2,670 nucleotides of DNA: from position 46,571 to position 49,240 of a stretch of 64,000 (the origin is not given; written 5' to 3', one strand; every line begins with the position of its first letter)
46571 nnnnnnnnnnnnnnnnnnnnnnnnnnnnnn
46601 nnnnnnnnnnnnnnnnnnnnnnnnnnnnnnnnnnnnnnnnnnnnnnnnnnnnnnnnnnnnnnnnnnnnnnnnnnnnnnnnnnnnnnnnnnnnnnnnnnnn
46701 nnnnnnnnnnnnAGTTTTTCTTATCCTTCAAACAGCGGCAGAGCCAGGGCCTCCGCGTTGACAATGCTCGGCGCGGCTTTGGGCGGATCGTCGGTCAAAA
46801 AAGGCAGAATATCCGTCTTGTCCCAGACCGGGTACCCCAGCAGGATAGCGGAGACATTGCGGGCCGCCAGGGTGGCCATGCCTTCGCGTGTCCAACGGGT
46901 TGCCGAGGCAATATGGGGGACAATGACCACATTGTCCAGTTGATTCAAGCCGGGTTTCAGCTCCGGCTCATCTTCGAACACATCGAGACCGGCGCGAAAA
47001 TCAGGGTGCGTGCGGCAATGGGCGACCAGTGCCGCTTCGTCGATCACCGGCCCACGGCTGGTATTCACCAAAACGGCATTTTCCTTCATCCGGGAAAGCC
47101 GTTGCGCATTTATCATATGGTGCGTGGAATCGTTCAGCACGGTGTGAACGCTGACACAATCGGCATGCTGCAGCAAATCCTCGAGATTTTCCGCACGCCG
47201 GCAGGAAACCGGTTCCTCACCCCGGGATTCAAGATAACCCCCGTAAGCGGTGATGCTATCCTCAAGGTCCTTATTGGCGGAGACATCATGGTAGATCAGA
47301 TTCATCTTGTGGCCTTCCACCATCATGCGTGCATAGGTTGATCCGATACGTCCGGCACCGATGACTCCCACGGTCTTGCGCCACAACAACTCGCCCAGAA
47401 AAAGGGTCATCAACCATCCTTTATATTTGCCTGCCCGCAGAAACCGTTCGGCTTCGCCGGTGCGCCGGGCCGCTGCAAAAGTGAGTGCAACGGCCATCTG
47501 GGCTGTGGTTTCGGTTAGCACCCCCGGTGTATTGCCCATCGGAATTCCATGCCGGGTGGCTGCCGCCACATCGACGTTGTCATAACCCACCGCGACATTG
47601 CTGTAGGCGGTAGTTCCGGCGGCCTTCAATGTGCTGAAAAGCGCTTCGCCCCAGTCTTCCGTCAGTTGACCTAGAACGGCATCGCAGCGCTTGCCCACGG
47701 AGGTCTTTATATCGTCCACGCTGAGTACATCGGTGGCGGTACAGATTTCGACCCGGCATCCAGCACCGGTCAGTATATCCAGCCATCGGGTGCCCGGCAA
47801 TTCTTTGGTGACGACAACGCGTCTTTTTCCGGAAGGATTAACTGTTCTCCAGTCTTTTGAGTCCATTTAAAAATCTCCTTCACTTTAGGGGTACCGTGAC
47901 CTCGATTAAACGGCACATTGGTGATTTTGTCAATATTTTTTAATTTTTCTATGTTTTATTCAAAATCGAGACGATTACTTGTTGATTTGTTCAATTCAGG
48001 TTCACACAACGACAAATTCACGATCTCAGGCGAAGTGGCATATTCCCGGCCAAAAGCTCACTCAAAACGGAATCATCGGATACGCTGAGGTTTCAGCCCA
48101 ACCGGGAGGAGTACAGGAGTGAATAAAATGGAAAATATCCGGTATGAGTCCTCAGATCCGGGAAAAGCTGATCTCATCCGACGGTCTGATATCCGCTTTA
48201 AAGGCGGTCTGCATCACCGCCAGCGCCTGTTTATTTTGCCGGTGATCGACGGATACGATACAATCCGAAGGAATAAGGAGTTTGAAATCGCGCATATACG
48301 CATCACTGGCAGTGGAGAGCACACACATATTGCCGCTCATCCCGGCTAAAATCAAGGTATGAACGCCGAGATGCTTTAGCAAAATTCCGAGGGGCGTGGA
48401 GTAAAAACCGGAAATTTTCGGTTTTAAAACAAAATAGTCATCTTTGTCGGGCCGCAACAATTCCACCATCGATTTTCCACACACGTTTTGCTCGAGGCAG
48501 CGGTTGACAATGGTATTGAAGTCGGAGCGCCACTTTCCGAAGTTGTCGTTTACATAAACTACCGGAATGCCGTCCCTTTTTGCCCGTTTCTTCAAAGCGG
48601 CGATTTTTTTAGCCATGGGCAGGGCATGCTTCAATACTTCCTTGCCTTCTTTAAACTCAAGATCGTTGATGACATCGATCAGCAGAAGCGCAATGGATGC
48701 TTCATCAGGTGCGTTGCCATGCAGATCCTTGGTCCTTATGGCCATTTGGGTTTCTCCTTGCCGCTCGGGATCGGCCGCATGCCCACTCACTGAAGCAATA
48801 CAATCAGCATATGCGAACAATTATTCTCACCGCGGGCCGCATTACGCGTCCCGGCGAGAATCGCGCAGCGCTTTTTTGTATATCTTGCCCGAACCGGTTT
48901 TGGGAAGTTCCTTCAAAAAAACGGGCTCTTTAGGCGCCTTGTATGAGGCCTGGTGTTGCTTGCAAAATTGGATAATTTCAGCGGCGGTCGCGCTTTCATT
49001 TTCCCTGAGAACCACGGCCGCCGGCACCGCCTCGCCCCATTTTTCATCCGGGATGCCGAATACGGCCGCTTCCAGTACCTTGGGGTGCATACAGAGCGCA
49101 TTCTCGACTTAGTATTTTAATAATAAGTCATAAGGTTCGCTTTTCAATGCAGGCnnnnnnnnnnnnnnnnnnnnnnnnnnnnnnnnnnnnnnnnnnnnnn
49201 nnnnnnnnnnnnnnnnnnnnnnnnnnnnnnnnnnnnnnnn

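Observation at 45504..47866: Plant-type peroxisomal hydroxypyruvate reductase in an anaerobe, paired with an aminotransferase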

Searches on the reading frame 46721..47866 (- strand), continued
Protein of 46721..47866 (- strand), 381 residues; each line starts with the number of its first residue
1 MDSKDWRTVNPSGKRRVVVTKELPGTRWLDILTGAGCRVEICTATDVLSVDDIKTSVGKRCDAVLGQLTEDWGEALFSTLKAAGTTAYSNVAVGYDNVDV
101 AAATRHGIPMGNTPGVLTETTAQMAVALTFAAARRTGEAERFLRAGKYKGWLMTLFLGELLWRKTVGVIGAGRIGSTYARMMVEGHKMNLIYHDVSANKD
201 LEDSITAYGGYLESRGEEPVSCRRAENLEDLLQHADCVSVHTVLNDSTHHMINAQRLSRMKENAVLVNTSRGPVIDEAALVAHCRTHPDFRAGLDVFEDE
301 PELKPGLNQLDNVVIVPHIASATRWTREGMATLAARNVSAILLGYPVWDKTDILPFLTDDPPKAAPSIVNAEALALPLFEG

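Call 28: list_cluster_members(proteins=[P0005, P0072, P0444, P0454, P0481, P0505, P0435, P0433, P0402, P0401])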
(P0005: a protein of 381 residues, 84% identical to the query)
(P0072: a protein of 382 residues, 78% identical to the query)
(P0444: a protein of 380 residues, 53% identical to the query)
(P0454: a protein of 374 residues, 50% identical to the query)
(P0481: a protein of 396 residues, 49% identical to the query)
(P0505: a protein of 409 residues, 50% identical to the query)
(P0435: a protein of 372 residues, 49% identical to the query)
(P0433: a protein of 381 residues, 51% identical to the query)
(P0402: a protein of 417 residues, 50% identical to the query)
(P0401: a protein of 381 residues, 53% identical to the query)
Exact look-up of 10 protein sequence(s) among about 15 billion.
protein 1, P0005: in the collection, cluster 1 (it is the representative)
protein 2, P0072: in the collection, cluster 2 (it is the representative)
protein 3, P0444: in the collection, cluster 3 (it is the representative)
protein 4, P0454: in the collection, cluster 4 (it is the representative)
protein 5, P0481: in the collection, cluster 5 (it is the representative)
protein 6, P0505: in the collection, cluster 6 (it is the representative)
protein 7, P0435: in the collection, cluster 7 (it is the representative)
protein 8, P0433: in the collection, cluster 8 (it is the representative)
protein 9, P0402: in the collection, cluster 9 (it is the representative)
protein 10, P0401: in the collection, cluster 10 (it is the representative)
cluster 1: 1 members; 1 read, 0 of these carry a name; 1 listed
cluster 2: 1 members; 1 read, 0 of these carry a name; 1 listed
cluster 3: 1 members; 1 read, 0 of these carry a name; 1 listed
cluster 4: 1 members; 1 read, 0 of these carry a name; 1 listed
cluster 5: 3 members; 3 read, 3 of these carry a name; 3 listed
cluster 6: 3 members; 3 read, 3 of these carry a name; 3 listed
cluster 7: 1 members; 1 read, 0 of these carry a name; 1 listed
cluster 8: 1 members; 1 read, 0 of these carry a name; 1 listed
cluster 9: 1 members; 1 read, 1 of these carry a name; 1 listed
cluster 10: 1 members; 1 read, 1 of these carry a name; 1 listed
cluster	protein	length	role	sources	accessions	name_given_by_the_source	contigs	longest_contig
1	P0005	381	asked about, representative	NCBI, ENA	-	-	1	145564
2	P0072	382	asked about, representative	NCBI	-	-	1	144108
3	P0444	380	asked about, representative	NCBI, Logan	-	-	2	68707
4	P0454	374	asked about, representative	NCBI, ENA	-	-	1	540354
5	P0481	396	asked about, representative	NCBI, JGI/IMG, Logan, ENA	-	hydroxypyruvate reductase 1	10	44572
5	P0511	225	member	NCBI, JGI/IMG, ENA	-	hydroxypyruvate reductase 1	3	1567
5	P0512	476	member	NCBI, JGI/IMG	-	hydroxypyruvate reductase 1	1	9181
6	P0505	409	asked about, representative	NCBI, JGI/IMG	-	hydroxypyruvate reductase 1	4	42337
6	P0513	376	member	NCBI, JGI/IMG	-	hydroxypyruvate reductase 1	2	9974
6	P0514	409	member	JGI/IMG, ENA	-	hydroxypyruvate reductase 1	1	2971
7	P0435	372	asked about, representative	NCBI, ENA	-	-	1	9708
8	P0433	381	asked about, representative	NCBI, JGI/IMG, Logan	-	-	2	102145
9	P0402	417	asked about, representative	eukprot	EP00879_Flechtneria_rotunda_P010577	GHRR01011057.1.p1 GENE.GHRR01011057.1~~GHRR01011057.1.p1 ORF type:complete len:418 ...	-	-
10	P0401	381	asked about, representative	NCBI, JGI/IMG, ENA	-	hydroxypyruvate reductase 1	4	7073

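Call 29: find_encoding_contigs(protein=P0005, flank=6000, max_places=2)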
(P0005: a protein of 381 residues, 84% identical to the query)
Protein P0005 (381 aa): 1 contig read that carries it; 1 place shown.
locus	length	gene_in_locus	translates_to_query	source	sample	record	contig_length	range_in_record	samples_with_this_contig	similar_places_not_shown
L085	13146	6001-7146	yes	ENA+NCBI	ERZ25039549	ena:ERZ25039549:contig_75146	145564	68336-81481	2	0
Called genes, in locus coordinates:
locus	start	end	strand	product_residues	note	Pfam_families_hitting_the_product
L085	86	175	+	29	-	-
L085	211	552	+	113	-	-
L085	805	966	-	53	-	-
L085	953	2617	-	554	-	PF01326:PPDK_N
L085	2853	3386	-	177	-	-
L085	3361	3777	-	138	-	PF00072:Response_reg (weak)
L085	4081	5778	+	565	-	PF00501:AMP-binding, PF13193:AMP-binding_C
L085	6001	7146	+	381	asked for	PF00389:2-Hacid_dh, PF02826:2-Hacid_dh_C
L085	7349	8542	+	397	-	PF00155:Aminotran_1_2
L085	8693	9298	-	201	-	PF08269:dCache_2 (faint), PF02743:dCache_1, PF17201:Cache_3-Cache_2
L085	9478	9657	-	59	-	PF13561:adh_short_C2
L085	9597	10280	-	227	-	PF00106:adh_short, PF08659:KR, PF13561:adh_short_C2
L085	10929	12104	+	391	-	PF14319:Zn_Tnp_IS91, PF04986:Y2_Tnp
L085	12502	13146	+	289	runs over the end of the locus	PF14337:Abi_alpha (faint), PF10987:DUF2806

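Call 30: find_encoding_contigs(protein=P0022, flank=6000, max_places=2)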
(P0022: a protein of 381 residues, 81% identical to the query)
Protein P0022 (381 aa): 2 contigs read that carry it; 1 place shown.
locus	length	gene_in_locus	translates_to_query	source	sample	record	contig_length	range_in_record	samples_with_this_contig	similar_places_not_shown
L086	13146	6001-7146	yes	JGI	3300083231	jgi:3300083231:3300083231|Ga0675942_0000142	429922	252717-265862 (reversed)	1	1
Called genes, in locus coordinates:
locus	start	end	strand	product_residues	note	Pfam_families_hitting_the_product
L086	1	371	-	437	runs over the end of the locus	PF04055:Radical_SAM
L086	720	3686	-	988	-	PF00072:Response_reg (weak), PF01326:PPDK_N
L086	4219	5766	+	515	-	PF00501:AMP-binding, PF13193:AMP-binding_C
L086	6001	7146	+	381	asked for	PF00389:2-Hacid_dh, PF02826:2-Hacid_dh_C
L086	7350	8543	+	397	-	PF00155:Aminotran_1_2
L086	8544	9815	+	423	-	PF07690:MFS_1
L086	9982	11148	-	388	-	PF07690:MFS_1, PF12832:MFS_1_like (weak), PF07690:MFS_1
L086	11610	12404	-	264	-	PF00106:adh_short, PF08659:KR, PF13561:adh_short_C2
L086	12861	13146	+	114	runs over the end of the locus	PF03992:ABM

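Call 31: find_encoding_contigs(protein=P0121, flank=6000, max_places=2)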
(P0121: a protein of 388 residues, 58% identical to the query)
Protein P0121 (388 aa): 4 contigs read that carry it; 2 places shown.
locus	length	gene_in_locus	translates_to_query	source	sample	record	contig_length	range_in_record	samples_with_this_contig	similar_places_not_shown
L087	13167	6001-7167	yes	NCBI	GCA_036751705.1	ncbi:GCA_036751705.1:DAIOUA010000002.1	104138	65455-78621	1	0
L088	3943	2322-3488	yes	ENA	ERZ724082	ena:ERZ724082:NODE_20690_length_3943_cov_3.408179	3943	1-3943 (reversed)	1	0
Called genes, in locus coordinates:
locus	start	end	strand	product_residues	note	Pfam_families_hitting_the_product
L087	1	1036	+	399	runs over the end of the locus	PF00108:Thiolase_N, PF02803:Thiolase_C, PF22691:Thiolase_C_1 (weak)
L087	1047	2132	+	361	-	PF26370:KDD_N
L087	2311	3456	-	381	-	PF00491:Arginase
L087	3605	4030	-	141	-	PF01155:HypA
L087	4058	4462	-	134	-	-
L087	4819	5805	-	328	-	PF00579:tRNA-synt_1b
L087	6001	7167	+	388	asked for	PF00389:2-Hacid_dh, PF02826:2-Hacid_dh_C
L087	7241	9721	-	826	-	PF00521:DNA_topoisoIV, PF03989:DNA_gyraseA_C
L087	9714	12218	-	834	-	PF02518:HATPase_c, PF00204:DNA_gyraseB, PF01751:Toprim, PF00986:DNA_gyraseB_C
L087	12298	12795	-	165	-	PF05258:DciA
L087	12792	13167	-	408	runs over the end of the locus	PF02463:SMC_N, PF13175:AAA_15, PF13476:AAA_23, PF13304:AAA_21 (faint)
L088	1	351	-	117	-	?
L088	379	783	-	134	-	-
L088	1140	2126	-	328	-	PF00579:tRNA-synt_1b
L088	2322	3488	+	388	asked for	PF00389:2-Hacid_dh, PF02826:2-Hacid_dh_C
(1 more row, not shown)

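Call 33: find_encoding_contigs(protein=P0454, flank=6000, max_places=1)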
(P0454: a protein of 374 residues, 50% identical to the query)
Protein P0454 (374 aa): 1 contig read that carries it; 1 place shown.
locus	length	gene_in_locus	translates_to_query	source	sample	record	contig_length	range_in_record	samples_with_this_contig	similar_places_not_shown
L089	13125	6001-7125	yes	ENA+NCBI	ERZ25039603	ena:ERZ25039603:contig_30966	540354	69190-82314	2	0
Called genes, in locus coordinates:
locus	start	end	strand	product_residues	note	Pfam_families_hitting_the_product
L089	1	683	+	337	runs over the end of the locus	PF03401:TctC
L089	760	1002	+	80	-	-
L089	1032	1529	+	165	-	-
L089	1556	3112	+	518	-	PF01970:TctA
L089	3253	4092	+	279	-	PF01261:AP_endonuc_2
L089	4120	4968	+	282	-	PF13292:DXP_synthase_N, PF00456:Transketolase_N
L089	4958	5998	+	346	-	PF02779:Transket_pyr, PF02780:Transketolase_C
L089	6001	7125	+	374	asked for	PF00389:2-Hacid_dh, PF02826:2-Hacid_dh_C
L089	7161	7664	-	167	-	PF00582:Usp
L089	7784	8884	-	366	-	PF03480:DctP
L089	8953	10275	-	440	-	PF06808:DctM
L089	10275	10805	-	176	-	PF04290:DctQ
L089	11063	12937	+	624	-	PF02550:AcetylCoA_hydro, PF13336:AcetylCoA_hyd_C, PF00583:Acetyltransf_1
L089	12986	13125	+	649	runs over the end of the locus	PF00111:Fer2, PF17650:RACo_linker, PF17651:Raco_middle, PF14574:RACo_C_ter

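Call 34: find_encoding_contigs(protein=P0439, flank=6000, max_places=1)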
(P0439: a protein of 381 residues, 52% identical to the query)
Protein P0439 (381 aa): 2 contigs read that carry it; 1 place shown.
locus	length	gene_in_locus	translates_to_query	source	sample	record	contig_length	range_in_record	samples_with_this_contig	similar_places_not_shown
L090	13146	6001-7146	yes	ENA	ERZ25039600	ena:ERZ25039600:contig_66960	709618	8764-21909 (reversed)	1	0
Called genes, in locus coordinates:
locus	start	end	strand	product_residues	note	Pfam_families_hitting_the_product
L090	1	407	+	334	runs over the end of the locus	PF03401:TctC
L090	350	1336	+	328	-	-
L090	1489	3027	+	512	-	PF01970:TctA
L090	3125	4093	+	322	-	PF01261:AP_endonuc_2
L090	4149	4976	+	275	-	PF00456:Transketolase_N, PF13292:DXP_synthase_N, PF00676:E1_dh (weak)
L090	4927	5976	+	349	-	PF02779:Transket_pyr, PF02780:Transketolase_C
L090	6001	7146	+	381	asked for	PF00389:2-Hacid_dh, PF02826:2-Hacid_dh_C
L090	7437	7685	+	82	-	PF02627:CMD (weak)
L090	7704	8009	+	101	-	-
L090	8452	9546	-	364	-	PF00497:SBP_bac_3, PF00520:Ion_trans, PF00060:Lig_chan, PF07885:Ion_trans_2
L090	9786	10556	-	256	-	-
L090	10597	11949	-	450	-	PF01734:Patatin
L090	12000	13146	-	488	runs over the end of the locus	PF19577:DcaP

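Call 35: find_encoding_contigs(protein=P0132, flank=6000, max_places=1)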
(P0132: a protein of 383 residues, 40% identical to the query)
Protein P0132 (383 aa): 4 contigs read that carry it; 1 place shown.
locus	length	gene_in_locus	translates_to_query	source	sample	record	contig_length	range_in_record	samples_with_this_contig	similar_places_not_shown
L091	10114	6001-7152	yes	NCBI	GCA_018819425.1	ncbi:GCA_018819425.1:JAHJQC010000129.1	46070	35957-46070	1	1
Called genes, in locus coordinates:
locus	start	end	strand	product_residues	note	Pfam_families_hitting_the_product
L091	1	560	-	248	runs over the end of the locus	PF17131:TP_0789-like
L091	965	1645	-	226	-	PF00440:TetR_N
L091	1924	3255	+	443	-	PF02310:B12-binding (weak), PF04055:Radical_SAM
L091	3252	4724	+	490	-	PF12704:MacB_PCD (faint), PF02687:FtsX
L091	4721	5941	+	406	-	PF02687:FtsX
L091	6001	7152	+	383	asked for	PF00389:2-Hacid_dh, PF02826:2-Hacid_dh_C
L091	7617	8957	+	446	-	-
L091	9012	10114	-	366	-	?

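Call 76: search_protein_families(library=pfam, proteins=[P0122, P0127, P0137, P0230, P0170, P0163], max_evalue=0.00001)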
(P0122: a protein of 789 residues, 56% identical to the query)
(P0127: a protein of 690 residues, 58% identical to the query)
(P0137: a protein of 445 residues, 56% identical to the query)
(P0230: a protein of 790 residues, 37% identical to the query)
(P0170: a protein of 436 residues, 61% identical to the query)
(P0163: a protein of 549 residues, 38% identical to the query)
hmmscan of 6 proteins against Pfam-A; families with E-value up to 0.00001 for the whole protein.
P0122 (789 aa): 4 families
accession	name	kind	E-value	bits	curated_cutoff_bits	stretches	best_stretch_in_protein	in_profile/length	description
PF00155.27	Aminotran_1_2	-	6.7e-68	229.9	19.7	1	38-377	2-353/361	Aminotransferase class I and II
PF02826.25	2-Hacid_dh_C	-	4.8e-42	143.8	25.1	1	535-729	1-178/178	D-isomer specific 2-hydroxyacid dehydrogenase, NAD binding domain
PF00389.36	2-Hacid_dh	-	2.7e-21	76.1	24.6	1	426-756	1-129/134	D-isomer specific 2-hydroxyacid dehydrogenase, catalytic domain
PF01041.23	DegT_DnrJ_EryC1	-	8.9e-09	35.5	19.8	1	97-209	40-145/360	DegT/DnrJ/EryC1/StrS aminotransferase family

P0127 (690 aa): 2 families
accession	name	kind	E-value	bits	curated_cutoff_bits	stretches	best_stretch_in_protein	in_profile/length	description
PF02826.25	2-Hacid_dh_C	-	5.6e-24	84.9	25.1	2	528-594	111-178/178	D-isomer specific 2-hydroxyacid dehydrogenase, NAD binding domain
PF00389.36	2-Hacid_dh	-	2.2e-15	57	24.6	1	340-619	31-127/134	D-isomer specific 2-hydroxyacid dehydrogenase, catalytic domain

P0137 (445 aa): 2 families
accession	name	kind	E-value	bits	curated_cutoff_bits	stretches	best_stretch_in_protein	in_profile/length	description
PF00389.36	2-Hacid_dh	-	1.8e-11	44.3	24.6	1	255-354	2-94/134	D-isomer specific 2-hydroxyacid dehydrogenase, catalytic domain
PF02826.25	2-Hacid_dh_C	-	1.5e-09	37.9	25.1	1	365-436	3-71/178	D-isomer specific 2-hydroxyacid dehydrogenase, NAD binding domain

P0230 (790 aa): 3 families
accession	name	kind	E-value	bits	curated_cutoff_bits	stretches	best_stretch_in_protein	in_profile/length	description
PF02826.25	2-Hacid_dh_C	-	2.6e-60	203.3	25.1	1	573-753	1-178/178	D-isomer specific 2-hydroxyacid dehydrogenase, NAD binding domain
PF00155.27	Aminotran_1_2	-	4.9e-48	164.6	19.7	1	38-424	6-360/361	Aminotransferase class I and II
PF00389.36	2-Hacid_dh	-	1.8e-28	99.3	24.6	1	475-785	7-134/134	D-isomer specific 2-hydroxyacid dehydrogenase, catalytic domain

P0170 (436 aa): 1 family
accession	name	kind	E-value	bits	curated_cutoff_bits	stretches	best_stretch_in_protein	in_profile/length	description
PF02826.25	2-Hacid_dh_C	-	1.2e-29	103.4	25.1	1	195-291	81-178/178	D-isomer specific 2-hydroxyacid dehydrogenase, NAD binding domain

P0163 (549 aa): 2 families
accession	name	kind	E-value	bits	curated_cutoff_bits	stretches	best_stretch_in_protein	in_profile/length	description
PF02826.25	2-Hacid_dh_C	-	1e-91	305.6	25.1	3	110-289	1-178/178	D-isomer specific 2-hydroxyacid dehydrogenase, NAD binding domain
PF00389.36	2-Hacid_dh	-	1.6e-32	112.5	24.6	2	7-318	2-131/134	D-isomer specific 2-hydroxyacid dehydrogenase, catalytic domain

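Call 79: list_cluster_members(proteins=[P0230, P0002, P0127, P0430, P0427, P0415, P0441, P0452, P0399, P0134])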
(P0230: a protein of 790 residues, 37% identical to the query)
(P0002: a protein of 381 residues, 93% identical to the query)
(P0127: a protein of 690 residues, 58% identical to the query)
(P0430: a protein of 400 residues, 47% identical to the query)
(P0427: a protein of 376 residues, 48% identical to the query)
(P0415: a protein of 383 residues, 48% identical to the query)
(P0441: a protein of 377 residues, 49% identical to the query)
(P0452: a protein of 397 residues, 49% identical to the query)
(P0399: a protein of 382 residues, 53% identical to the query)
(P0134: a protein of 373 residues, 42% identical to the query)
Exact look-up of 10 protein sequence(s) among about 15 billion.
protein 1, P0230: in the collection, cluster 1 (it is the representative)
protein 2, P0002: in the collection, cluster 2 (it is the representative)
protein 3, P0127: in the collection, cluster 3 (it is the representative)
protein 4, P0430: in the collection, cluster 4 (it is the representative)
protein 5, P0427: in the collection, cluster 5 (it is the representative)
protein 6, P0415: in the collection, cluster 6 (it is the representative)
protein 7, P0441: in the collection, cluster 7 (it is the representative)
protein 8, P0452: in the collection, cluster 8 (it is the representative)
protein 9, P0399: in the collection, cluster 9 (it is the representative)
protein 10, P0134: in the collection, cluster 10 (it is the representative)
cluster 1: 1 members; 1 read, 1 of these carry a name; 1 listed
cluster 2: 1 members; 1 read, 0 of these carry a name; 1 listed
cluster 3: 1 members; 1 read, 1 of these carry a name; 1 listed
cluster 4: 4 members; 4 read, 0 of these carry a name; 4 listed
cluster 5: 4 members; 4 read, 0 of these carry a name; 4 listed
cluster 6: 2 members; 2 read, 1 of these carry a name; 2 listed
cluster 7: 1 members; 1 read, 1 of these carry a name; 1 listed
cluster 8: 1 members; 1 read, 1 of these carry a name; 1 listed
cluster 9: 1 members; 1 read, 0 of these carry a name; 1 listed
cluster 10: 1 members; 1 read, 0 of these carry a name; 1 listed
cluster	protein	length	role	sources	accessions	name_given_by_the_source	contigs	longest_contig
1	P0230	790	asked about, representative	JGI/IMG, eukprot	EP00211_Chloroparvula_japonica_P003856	CAMPEP_0119133412 /NCGR_PEP_ID=MMETSP1310-20130426/13355_1 /TAXON_ID=464262 ...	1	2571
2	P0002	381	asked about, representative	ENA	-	-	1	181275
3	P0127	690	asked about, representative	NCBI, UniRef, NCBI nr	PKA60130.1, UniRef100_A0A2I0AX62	Glycerate dehydrogenase [Apostasia shenzhenica] | Glycerate dehydrogenase n=1 Tax=Apostasia shenzhenica TaxID=1088818 RepID=A0A2I0AX62_9ASPA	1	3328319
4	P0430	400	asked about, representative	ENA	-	-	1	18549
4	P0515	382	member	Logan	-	-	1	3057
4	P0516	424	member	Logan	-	-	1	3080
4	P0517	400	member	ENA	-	-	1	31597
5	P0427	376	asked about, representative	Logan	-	-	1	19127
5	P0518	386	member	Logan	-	-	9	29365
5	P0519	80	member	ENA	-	-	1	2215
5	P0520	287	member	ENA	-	-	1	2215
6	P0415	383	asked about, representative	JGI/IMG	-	hydroxypyruvate reductase 1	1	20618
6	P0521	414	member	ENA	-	-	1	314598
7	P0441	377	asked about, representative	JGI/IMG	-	glycerate dehydrogenase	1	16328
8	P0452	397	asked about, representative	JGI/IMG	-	glycerate dehydrogenase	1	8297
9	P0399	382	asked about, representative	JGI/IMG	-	-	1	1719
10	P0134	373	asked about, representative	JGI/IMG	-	-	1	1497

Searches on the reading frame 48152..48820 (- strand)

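Call 3: search_protein_families(library=pfam, proteins=[window:48152-48820:-])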
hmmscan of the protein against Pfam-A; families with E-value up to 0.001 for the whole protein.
window:48152-48820:- (222 aa): 1 family
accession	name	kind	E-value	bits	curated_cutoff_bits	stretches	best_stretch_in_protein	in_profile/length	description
PF00857.26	Isochorismatase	-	2.1e-33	116.3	27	1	44-207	2-167/175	Isochorismatase domain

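Call 4: search_protein_families(library=ncbifam, proteins=[window:48152-48820:-])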
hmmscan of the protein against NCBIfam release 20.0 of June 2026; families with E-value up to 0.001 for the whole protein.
window:48152-48820:- (222 aa): 3 families
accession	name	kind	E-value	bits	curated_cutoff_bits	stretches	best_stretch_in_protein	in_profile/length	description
NF008517.0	PRK11440.1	equivalog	6.7e-13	49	195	1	42-203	8-171/188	hydrolase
NF050097.1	BiurAmidohydBiuH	equivalog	1.2e-12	47.8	370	1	106-204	104-202/221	biuret amidohydrolase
TIGR03614.1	RutB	equivalog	2.8e-12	46.8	377.95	1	116-193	114-191/226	pyrimidine utilization protein B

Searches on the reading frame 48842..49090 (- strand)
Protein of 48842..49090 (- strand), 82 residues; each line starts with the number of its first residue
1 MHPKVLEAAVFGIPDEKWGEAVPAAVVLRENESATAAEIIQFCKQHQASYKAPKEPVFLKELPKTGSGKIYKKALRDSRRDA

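Call 45: search_protein_families(library=pfam, proteins=[window:48842-49090:-])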
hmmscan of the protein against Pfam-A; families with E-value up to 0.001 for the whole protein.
window:48842-49090:- (82 aa): 1 family
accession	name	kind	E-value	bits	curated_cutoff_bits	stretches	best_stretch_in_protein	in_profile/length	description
PF13193.12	AMP-binding_C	-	1.5e-20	74.3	24.5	1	2-69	9-76/76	AMP-binding enzyme C-terminal domain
